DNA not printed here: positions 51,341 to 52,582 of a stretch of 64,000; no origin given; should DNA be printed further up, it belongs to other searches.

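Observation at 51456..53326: Low-GC 1.8-kb islet flanked by 32-bp direct repeats: membrane coiled-coil protein plus HNH-nuclease-domain protein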

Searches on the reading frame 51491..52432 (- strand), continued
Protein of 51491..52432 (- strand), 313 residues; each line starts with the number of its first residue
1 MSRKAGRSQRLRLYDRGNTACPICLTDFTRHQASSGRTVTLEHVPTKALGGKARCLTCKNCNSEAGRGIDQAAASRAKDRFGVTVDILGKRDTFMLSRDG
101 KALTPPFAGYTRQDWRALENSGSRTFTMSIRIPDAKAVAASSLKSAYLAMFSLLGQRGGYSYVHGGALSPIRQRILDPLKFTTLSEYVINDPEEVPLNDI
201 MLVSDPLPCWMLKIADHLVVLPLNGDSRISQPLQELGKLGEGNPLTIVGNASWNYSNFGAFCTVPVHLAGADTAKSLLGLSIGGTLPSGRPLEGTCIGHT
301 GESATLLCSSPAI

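Call 55: find_encoding_contigs(protein=P0043, flank=10000, max_places=2)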
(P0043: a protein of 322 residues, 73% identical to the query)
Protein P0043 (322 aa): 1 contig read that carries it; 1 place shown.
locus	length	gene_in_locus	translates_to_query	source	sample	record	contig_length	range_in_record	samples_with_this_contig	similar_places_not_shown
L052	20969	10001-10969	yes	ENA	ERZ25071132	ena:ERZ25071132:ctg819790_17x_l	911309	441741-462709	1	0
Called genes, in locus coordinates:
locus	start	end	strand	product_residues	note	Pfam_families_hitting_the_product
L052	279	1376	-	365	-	PF00478:IMPDH, PF03060:NMO, PF01070:FMN_dh (weak)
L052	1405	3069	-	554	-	PF02776:TPP_enzyme_N, PF00205:TPP_enzyme_M, PF02775:TPP_enzyme_C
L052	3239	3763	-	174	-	PF14345:GDYXXLXY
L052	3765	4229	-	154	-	-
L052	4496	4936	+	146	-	-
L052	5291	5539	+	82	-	-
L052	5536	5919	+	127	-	PF01850:PIN (weak)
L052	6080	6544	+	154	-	PF01475:FUR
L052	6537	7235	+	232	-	PF01891:CbiM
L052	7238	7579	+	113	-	PF13190:PDGLE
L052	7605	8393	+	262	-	PF02361:CbiQ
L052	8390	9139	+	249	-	PF00005:ABC_tran, PF13304:AAA_21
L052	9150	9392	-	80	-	-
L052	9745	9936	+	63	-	-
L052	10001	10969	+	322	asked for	-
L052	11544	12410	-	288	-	PF04909:Amidohydro_2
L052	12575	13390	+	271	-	PF00106:adh_short, PF08659:KR, PF13561:adh_short_C2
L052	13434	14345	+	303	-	PF00106:adh_short, PF08659:KR (weak), PF13561:adh_short_C2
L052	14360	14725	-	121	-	PF23439:DUF7124 (weak)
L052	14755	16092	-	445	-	PF22691:Thiolase_C_1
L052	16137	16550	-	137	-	PF12172:zf-ChsH2, PF01796:OB_ChsH2_C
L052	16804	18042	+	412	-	PF04143:Sulf_transp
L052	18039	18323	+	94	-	-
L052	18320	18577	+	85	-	PF01206:TusA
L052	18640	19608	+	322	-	PF00581:Rhodanese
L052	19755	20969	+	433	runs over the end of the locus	PF13452:FAS1_DH_region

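Call 56: find_encoding_contigs(protein=P0074, flank=10000, max_places=2)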
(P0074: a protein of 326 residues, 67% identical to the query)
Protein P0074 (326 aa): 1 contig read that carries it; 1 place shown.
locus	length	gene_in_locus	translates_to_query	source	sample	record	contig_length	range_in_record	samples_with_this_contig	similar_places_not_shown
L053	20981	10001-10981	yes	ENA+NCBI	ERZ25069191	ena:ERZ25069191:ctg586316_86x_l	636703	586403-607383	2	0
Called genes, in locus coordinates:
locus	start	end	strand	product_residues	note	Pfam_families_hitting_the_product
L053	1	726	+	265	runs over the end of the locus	-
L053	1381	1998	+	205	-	PF07087:DUF1353, PF13560:HTH_31 (faint)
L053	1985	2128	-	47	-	-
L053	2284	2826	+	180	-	PF13610:DDE_Tnp_IS240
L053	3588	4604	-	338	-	PF09994:T6SS_Tle1-like_cat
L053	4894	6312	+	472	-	PF13701:DDE_Tnp_1_4, PF01609:DDE_Tnp_1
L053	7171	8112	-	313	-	-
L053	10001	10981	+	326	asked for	-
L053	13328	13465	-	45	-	-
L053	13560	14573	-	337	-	-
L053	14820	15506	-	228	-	-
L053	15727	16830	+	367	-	-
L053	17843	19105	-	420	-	PF13271:DUF4062 (weak)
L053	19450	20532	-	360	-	PF13384:HTH_23, PF13518:HTH_28, PF13551:HTH_29, PF13565:HTH_32, PF13358:DDE_3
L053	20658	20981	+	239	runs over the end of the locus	-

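Call 60: search_protein_families(library=pfam, proteins=[L042:8367-9695:+, L047:3946-4833:+, L053:7171-8112:-, L042:4824-5903:+, L047:14-1564:-, L052:9745-9936:+, L051:2-655:+, L053:13560-14573:-, L042:12058-12651:-], max_evalue=0.01)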
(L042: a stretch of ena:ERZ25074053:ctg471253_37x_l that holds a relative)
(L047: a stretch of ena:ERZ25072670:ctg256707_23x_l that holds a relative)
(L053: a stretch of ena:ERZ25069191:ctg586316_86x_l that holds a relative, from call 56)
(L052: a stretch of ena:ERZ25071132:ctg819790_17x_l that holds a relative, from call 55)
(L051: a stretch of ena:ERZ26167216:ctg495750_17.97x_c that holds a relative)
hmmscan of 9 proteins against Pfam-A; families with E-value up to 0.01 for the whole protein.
L042:8367-9695:+ (442 aa): 0 families

L047:3946-4833:+ (295 aa): 0 families

L053:7171-8112:- (313 aa): 0 families

L042:4824-5903:+ (359 aa): 0 families

L047:14-1564:- (516 aa): 20 families
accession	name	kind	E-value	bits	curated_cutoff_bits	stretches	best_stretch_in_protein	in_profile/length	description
PF00515.34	TPR_1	-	4e-63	207.3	27.8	6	367-400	1-34/34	Tetratricopeptide repeat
PF13414.12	TPR_11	-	1.8e-60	200.8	26.8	7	277-313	6-42/42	TPR repeat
PF13181.12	TPR_8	-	6.5e-46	151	25.7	5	367-399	1-33/34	Tetratricopeptide repeat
PF07719.23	TPR_2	-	2.3e-45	149.4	27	5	367-399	1-33/34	Tetratricopeptide repeat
PF13431.12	TPR_17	-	9.1e-39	128.9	24.4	5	288-320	2-34/34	Tetratricopeptide repeat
PF13432.12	TPR_16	-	1.4e-31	108.9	32.7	4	269-329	1-61/65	Tetratricopeptide repeat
PF13424.12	TPR_12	-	6.6e-27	94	30.1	3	298-362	2-67/77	Tetratricopeptide repeat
PF13428.12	TPR_14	-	2.1e-16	59.2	23.5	0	368-406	2-40/44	Tetratricopeptide repeat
PF13374.12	TPR_10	-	1.2e-14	54.2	27.5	0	299-330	2-33/42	Tetratricopeptide repeat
PF13174.12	TPR_6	-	1.3e-14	54.2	26.3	0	368-396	1-29/33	Tetratricopeptide repeat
PF13371.12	TPR_9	-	2.1e-13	50.5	35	1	348-402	10-64/73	Tetratricopeptide repeat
PF14559.12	TPR_19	-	9.1e-13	48.8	25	2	380-436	4-60/68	Tetratricopeptide repeat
PF10516.15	SHNi-TPR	-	9.2e-11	41.5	21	0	315-334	17-36/38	SHNi-TPR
PF03704.23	BTAD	-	1.1e-10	42.5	22.1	1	394-463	55-124/146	Bacterial transcriptional activator domain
PF24575.1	TPR_Slam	-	6.3e-06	27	35.2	0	371-401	51-81/104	Surface lipoprotein assembly modifier, N-terminal TPR repeats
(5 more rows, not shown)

L052:9745-9936:+ (63 aa): 0 families

L051:2-655:+ (217 aa): 2 families
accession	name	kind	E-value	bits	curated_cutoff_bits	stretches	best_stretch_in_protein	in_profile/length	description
PF13561.12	adh_short_C2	-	5.2e-46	157.6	27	1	2-186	55-236/236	Enoyl-(Acyl carrier protein) reductase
PF00106.31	adh_short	-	1.8e-31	109.6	26.6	1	1-132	60-188/195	short chain dehydrogenase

L053:13560-14573:- (337 aa): 0 families

L042:12058-12651:- (197 aa): 0 families

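Call 64: search_dna_similar(query=window:51491-52432:-, collection=plasmids, mode=protein, max_evalue=0.001, max_rows=30)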
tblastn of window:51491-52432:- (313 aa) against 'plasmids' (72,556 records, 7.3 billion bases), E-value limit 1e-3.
Records with a match: 2; places in all: 2; records where one place covers at least 80% of the query: 0.
Best place of each record, by identity: <60% 2.
By first word of the organism name: Embleya 1; Mucilaginibacter 1.
By predicted mobility (MOB-suite, as given by PLSDB): non-mobilizable 2.
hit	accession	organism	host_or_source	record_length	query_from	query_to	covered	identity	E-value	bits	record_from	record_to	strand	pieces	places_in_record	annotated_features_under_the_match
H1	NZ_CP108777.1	Embleya sp. NBC_00896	-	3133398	15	78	20%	42.2%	9e-6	55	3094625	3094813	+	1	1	none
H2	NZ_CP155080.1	Mucilaginibacter sp. PAMB04168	Malus domestica,cell culture,leaf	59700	21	79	19%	44.3%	2e-5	54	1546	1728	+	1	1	hypothetical protein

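Call 65: search_dna_similar(query=window:51491-52432:-, collection=phages, mode=protein, max_evalue=0.001, max_rows=30)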
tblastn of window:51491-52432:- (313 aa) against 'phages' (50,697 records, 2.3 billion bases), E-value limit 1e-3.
No match.

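Call 73: list_cluster_members(proteins=[P0001, P0044, P0095, P0111, P0074, P0121, P0142, P0157, P0232, P0256])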
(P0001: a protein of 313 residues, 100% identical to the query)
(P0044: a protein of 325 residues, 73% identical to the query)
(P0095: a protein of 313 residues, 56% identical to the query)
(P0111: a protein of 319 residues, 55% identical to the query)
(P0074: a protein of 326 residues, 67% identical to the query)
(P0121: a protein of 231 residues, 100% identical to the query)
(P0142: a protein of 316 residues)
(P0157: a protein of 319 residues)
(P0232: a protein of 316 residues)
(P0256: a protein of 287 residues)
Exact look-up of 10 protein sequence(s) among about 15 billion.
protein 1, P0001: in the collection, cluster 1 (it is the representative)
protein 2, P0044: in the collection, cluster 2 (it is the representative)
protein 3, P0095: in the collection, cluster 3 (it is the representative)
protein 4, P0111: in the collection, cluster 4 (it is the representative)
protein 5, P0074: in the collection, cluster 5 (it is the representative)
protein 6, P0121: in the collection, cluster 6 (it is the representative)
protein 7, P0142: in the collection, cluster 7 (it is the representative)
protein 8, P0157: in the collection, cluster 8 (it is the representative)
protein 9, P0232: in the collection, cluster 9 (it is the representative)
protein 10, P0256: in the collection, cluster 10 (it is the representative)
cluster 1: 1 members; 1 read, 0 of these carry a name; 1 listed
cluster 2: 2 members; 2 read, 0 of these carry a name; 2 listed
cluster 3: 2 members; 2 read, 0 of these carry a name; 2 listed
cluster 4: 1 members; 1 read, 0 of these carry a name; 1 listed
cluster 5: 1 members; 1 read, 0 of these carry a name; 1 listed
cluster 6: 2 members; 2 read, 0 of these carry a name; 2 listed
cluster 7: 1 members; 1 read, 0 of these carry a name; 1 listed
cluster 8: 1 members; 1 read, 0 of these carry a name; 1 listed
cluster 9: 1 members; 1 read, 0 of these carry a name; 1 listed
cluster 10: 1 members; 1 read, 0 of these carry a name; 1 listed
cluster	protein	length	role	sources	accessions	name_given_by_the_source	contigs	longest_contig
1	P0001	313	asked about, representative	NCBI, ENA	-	-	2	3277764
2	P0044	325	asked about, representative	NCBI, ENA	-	-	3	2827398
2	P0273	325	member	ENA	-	-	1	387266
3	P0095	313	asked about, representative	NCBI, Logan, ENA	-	-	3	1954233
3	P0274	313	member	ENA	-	-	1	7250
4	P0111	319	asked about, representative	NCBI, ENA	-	-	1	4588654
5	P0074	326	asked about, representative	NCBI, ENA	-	-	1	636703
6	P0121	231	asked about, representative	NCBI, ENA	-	-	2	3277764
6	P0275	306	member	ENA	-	-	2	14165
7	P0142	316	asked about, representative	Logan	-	-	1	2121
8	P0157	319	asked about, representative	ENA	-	-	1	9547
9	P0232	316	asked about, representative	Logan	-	-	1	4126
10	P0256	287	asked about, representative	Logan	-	-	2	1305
